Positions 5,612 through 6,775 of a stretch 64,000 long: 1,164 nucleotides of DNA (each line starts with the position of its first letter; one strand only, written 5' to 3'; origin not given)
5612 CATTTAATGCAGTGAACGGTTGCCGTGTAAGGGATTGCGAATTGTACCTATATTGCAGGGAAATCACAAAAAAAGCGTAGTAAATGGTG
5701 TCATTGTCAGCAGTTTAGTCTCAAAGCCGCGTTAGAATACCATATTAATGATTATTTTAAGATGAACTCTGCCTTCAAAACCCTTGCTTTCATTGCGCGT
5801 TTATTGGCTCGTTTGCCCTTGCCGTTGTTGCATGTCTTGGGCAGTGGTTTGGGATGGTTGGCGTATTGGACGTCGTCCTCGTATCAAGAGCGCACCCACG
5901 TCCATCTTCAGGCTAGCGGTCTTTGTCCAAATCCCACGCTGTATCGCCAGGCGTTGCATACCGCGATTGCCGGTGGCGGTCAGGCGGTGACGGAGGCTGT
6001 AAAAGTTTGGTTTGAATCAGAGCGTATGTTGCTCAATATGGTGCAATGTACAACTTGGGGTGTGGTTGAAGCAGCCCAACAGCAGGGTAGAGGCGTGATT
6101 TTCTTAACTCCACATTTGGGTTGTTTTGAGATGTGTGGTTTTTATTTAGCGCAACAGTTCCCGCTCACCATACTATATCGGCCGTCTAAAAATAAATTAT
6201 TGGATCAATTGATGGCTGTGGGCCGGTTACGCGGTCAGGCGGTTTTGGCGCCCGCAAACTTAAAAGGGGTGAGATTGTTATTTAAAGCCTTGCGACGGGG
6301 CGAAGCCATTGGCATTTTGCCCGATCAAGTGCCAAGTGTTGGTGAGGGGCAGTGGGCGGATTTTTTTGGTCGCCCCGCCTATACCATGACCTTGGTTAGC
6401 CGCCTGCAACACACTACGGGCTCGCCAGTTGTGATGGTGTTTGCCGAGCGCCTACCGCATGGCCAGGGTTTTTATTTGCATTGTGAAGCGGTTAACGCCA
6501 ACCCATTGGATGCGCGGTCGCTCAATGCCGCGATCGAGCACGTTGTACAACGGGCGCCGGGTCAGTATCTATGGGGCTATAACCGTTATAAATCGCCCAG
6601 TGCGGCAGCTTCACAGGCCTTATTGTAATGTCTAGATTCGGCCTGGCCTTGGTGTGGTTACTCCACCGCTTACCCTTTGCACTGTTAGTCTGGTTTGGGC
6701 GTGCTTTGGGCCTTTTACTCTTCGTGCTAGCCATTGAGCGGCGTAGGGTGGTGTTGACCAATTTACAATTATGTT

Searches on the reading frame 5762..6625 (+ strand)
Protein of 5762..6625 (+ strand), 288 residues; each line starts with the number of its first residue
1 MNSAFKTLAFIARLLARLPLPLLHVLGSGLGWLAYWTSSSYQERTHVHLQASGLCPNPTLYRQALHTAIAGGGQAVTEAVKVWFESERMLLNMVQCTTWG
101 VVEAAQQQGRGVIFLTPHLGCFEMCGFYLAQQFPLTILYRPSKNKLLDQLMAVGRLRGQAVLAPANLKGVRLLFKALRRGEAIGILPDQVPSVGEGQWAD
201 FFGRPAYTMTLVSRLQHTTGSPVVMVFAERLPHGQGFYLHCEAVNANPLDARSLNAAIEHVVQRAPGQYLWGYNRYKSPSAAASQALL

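Call 7: search_protein_families(library=pfam, proteins=[window:5762-6625:+])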
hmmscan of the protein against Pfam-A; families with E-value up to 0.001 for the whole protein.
window:5762-6625:+ (288 aa): 1 family
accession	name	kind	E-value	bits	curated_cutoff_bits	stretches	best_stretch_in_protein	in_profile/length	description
PF03279.18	Lip_A_acyltrans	-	1.4e-33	116.9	22.3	1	9-277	20-294/295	Bacterial lipid A biosynthesis acyltransferase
